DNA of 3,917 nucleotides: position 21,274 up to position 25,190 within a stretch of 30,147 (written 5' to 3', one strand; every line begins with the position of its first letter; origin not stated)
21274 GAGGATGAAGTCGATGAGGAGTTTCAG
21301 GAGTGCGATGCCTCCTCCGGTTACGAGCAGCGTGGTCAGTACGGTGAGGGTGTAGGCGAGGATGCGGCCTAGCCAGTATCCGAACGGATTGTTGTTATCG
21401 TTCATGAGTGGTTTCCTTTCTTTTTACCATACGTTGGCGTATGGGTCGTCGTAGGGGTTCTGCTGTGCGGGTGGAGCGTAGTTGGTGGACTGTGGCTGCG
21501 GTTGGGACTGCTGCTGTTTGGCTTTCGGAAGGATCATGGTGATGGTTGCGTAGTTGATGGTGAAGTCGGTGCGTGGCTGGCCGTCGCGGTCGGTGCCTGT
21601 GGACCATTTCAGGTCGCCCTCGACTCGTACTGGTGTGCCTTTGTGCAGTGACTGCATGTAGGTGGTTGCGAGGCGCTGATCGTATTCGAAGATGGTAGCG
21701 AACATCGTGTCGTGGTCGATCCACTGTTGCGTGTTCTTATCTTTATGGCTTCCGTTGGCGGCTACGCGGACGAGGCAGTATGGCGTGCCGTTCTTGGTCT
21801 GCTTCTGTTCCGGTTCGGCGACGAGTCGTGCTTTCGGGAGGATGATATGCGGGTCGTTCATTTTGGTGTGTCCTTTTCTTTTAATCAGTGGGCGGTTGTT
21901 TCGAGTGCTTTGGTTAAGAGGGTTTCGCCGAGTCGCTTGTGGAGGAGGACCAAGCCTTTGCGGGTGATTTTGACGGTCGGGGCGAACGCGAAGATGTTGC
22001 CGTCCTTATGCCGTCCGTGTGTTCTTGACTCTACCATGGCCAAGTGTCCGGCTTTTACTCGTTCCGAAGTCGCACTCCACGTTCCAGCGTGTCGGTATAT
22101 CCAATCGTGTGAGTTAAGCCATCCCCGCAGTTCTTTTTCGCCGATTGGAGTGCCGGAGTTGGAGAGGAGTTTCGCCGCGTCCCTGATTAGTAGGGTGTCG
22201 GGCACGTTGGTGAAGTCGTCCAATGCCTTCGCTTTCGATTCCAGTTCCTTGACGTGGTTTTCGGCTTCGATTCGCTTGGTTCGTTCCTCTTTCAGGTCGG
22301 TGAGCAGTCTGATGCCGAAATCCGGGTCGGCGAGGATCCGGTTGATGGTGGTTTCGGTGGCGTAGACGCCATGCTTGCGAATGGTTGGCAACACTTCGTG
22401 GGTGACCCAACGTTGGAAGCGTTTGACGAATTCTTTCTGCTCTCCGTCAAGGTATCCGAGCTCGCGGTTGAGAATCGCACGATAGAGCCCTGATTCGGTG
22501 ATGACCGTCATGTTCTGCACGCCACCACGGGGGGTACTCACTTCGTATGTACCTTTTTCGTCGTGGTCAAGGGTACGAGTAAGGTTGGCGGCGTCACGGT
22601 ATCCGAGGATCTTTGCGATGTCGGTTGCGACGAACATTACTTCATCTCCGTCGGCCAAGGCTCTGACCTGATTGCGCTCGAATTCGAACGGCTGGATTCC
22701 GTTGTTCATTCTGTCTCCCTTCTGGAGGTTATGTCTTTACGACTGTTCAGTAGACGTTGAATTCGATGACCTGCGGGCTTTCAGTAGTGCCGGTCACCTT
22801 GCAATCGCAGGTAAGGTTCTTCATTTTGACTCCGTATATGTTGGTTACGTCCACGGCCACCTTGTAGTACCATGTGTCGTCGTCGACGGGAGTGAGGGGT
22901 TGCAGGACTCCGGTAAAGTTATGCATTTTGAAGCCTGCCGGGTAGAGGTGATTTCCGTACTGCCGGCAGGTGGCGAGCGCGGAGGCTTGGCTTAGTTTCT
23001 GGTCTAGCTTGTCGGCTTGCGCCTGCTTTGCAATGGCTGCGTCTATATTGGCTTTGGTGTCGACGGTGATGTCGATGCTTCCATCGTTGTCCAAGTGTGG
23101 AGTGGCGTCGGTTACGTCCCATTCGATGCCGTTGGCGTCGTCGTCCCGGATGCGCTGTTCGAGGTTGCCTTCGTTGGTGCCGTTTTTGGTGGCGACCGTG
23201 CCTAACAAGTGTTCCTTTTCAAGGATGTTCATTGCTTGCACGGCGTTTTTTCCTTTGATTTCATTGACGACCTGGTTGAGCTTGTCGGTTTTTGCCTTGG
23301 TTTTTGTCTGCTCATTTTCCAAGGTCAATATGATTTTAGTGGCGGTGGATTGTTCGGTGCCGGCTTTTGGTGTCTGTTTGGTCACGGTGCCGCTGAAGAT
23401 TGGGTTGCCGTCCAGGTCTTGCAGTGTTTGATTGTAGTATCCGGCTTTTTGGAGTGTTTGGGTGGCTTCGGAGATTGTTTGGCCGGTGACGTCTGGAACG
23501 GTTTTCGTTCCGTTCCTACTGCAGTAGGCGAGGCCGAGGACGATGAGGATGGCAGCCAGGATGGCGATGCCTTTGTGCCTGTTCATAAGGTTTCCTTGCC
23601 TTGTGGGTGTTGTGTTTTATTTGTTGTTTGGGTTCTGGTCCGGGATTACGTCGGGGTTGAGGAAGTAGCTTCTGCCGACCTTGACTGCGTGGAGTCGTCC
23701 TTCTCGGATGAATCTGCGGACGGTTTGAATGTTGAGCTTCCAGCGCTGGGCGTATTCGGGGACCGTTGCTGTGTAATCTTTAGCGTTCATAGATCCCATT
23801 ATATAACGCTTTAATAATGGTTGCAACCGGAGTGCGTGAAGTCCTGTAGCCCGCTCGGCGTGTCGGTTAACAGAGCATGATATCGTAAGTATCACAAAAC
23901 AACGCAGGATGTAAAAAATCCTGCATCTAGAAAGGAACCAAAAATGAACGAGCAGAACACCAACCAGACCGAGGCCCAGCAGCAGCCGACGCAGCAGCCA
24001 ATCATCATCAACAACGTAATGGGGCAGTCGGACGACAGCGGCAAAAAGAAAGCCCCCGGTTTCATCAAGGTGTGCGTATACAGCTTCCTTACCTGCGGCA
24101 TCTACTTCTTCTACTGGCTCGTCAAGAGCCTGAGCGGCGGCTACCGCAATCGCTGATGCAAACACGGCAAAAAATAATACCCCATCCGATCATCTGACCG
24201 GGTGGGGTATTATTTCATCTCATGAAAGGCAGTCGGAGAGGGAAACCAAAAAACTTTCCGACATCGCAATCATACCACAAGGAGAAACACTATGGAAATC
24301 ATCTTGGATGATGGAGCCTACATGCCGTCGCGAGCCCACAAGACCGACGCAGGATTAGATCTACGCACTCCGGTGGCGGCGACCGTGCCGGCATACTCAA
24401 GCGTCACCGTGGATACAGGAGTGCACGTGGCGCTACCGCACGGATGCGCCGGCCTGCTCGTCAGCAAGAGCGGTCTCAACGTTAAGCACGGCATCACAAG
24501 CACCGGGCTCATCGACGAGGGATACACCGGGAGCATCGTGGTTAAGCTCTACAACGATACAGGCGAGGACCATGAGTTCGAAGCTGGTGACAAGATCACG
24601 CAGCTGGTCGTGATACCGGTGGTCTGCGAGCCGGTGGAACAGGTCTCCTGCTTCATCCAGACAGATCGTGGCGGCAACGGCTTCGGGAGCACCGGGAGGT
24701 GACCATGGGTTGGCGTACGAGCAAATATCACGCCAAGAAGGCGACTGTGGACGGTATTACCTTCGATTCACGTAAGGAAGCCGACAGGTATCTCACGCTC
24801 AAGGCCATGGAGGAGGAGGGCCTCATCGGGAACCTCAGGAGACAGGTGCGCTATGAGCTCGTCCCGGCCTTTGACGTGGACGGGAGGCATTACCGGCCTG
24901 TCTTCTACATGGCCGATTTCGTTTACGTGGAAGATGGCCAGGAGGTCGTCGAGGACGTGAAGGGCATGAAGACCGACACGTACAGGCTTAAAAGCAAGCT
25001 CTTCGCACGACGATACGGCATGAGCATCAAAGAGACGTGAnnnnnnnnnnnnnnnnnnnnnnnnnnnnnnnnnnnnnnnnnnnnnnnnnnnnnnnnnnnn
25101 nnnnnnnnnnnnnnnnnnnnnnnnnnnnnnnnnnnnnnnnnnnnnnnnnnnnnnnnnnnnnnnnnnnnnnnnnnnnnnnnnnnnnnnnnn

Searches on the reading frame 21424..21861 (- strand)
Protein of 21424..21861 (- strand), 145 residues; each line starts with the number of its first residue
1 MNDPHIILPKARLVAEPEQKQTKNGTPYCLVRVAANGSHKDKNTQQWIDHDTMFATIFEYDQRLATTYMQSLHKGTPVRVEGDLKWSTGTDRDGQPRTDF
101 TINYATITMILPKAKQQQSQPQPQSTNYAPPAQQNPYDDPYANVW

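Call 8: search_protein_families(library=phrogs, proteins=[window:21424-21861:-], max_evalue=0.01)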
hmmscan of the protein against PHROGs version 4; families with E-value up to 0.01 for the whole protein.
window:21424-21861:- (145 aa): 1 family
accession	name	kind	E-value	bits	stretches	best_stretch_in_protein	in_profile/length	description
phrog_44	-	DNA, RNA and nucleotide metabolism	1.3e-23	85.2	1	12-139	95-220/271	single strand DNA binding protein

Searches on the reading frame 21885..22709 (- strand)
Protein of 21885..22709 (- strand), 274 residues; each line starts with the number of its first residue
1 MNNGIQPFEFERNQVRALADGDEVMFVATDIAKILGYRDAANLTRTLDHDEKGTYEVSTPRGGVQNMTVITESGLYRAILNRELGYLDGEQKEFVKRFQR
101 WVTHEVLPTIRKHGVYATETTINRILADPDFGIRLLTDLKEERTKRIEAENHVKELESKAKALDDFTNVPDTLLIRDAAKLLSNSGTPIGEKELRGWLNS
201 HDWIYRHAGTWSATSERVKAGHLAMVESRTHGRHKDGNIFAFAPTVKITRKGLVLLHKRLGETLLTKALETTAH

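Call 8: search_protein_families(library=phrogs, proteins=[window:21885-22709:-], max_evalue=0.01)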
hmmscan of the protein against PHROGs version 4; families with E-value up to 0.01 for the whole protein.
window:21885-22709:- (274 aa): 12 families
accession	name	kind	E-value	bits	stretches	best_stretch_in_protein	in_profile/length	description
phrog_130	-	transcription regulation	4.8e-76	257.7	1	1-268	156-416/480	anti-repressor Ant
phrog_2899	-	transcription regulation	2.2e-34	120.3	1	1-153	3-151/263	anti-repressor Ant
phrog_463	-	transcription regulation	6.5e-32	112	1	1-161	1-155/250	anti-repressor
phrog_2593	-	transcription regulation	9.4e-25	88.8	1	1-161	18-175/255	anti-repressor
phrog_245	-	transcription regulation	2.2e-23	84.3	1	3-121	39-145/319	anti-repressor Ant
phrog_7940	-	unknown function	5.1e-21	76.4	1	3-119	2-110/252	-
phrog_2977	-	transcription regulation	9.3e-20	71.9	1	1-81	60-144/150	anti-repressor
phrog_2011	-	transcription regulation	3.4e-19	70.6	1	5-121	4-121/275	anti-repressor Ant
phrog_9976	-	transcription regulation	5.2e-19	69.8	1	9-147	5-132/188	anti-repressor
phrog_25722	-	unknown function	1.8e-18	67.8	1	6-122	5-114/150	-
phrog_63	-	transcription regulation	3.9e-18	67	1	133-268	234-364/431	anti-repressor Ant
phrog_5060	-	transcription regulation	9.7e-14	52.9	1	6-149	8-147/224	anti-repressor Ant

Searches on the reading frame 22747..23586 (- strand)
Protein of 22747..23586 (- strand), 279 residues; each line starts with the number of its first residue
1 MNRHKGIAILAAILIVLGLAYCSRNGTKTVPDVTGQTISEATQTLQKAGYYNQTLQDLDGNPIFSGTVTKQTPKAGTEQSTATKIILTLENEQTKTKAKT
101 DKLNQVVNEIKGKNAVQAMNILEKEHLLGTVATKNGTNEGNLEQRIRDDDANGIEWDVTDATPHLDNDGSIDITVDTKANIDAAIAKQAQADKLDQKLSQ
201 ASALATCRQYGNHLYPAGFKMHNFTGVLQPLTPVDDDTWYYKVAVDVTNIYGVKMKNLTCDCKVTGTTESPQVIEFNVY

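Call 8: search_protein_families(library=phrogs, proteins=[window:22747-23586:-], max_evalue=0.01)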
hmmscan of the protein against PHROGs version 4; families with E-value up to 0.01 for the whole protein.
window:22747-23586:- (279 aa): 2 families
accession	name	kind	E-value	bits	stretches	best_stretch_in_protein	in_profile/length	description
phrog_33432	-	unknown function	3.2e-07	31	1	183-256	195-265/287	-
phrog_18347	-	unknown function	5.7e-05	23.4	1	7-95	137-226/397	-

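Call 43: search_protein_families(library=pfam, proteins=[window:22747-23586:-], max_evalue=0.01)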
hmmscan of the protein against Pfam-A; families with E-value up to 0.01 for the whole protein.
window:22747-23586:- (279 aa): 2 families
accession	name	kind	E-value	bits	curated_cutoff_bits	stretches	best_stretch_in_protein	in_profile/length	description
PF03793.24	PASTA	-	1.9e-12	47.4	23.2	1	29-90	2-63/64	PASTA domain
PF00237.24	Ribosomal_L22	-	0.0048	17.5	28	0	96-126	6-36/104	Ribosomal protein L22p/L17e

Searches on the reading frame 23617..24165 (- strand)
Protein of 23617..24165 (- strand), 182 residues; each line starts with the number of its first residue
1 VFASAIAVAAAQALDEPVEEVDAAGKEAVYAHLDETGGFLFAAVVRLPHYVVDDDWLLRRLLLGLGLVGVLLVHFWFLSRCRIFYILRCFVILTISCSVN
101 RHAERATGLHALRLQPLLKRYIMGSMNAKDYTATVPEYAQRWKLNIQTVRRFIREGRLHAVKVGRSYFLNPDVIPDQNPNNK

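Call 8: search_protein_families(library=phrogs, proteins=[window:23617-24165:-], max_evalue=0.01)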
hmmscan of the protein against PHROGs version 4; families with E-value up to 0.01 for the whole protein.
window:23617-24165:- (182 aa): 1 family
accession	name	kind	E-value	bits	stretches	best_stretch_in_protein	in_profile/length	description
phrog_1840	-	integration and excision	0.0031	19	1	134-170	8-45/90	excisionase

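Call 43: search_protein_families(library=pfam, proteins=[window:23617-24165:-], max_evalue=0.01)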
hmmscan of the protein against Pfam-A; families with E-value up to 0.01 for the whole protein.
window:23617-24165:- (182 aa): 2 families
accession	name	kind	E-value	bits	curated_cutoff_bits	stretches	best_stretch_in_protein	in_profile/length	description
PF12728.13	HTH_17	-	5.8e-05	23.7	27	1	134-169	3-38/51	Helix-turn-helix domain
PF07825.17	Exc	-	0.00067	20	23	1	143-174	16-49/77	Excisionase-like protein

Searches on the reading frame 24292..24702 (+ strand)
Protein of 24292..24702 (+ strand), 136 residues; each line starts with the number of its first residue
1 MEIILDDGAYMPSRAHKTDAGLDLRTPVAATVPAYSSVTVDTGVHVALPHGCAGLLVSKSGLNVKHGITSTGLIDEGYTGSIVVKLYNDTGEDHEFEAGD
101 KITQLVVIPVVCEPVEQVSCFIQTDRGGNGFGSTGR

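Call 8: search_protein_families(library=phrogs, proteins=[window:24292-24702:+], max_evalue=0.01)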
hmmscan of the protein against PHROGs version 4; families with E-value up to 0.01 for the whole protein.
window:24292-24702:+ (136 aa): 2 families
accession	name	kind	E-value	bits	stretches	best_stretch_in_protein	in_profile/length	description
phrog_135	-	DNA, RNA and nucleotide metabolism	6.1e-43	149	1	3-136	150-291/463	dUTPase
phrog_1663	-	DNA, RNA and nucleotide metabolism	0.0036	17.4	1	46-110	128-194/303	dCTP deaminase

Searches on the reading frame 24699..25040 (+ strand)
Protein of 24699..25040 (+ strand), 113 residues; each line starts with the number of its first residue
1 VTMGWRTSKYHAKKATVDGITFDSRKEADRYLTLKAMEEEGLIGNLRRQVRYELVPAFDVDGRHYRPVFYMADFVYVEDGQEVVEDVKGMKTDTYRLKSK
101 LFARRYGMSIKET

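Call 8: search_protein_families(library=phrogs, proteins=[window:24699-25040:+], max_evalue=0.01)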
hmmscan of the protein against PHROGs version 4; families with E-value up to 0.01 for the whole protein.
window:24699-25040:+ (113 aa): 3 families
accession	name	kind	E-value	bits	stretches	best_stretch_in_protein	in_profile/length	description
phrog_190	-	DNA, RNA and nucleotide metabolism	2.2e-45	156.4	1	6-112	174-280/338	Holliday junction resolvase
phrog_32087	-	unknown function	6.7e-10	40.1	1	67-112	16-66/67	-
phrog_31719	-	unknown function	2e-07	31.9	1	8-74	2-64/65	-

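Call 43: search_protein_families(library=pfam, proteins=[window:24699-25040:+], max_evalue=0.01)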
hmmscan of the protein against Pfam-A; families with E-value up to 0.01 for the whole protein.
window:24699-25040:+ (113 aa): 1 family
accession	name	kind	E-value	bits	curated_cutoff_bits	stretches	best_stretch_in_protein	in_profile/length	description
PF06356.17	DUF1064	-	7.8e-32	110.6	24.7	1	8-106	2-101/117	Protein of unknown function (DUF1064)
